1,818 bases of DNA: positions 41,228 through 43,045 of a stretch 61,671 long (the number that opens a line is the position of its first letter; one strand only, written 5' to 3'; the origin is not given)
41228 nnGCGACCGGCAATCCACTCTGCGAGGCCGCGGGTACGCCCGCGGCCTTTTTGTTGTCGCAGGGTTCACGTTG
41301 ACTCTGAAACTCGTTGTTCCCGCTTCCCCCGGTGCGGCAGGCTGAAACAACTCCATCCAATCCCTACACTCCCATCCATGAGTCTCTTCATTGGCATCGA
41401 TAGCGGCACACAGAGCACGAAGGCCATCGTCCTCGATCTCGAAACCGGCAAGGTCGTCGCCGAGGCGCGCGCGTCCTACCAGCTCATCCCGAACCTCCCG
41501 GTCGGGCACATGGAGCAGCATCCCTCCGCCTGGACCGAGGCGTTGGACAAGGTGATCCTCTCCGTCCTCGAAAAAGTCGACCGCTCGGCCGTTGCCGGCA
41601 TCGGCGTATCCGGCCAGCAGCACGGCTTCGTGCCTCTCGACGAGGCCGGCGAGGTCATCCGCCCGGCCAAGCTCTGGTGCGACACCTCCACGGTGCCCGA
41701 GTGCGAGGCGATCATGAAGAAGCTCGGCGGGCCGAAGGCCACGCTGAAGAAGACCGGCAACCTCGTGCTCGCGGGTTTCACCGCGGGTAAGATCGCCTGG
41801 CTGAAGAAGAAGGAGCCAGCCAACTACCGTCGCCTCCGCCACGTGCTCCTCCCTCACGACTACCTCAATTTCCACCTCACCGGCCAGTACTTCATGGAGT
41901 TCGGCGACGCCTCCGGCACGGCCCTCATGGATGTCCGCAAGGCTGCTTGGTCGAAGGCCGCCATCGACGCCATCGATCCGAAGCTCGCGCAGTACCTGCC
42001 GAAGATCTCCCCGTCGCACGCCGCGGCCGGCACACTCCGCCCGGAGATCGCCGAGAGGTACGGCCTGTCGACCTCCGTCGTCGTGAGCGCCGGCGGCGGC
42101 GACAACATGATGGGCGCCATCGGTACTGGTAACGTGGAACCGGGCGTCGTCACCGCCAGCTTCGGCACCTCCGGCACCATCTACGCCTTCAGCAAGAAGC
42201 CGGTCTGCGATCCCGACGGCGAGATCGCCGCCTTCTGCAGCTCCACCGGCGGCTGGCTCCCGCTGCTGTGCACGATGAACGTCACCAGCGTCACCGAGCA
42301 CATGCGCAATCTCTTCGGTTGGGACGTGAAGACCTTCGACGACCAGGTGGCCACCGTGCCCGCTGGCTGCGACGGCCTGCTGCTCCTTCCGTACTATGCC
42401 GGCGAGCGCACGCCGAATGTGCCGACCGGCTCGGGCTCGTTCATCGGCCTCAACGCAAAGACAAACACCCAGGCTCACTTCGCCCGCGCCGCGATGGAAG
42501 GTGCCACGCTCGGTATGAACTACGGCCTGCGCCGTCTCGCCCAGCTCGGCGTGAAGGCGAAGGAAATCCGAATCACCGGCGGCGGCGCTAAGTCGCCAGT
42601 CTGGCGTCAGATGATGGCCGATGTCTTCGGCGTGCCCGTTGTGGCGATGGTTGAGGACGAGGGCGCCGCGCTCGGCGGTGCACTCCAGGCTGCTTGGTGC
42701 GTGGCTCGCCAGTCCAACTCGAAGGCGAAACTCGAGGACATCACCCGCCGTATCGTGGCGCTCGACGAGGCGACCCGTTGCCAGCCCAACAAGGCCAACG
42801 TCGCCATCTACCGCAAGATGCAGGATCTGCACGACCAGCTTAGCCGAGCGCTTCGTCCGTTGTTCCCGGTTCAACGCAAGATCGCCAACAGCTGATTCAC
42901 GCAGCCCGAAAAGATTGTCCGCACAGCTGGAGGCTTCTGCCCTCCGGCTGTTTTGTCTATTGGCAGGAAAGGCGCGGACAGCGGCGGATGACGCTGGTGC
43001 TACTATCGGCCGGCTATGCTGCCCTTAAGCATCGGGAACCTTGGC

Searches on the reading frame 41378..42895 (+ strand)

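Call 71: search_protein_families(library=pfam, proteins=[window:41378-42895:+], max_evalue=0.0001)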
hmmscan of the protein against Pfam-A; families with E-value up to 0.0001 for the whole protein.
window:41378-42895:+ (505 aa): 2 families
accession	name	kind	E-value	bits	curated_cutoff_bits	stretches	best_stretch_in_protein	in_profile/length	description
PF00370.27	FGGY_N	-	1.2e-62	212.2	28.8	1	4-249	2-245/245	FGGY family of carbohydrate kinases, N-terminal domain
PF02782.22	FGGY_C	-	2.1e-28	99.9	27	1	260-440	3-196/198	FGGY family of carbohydrate kinases, C-terminal domain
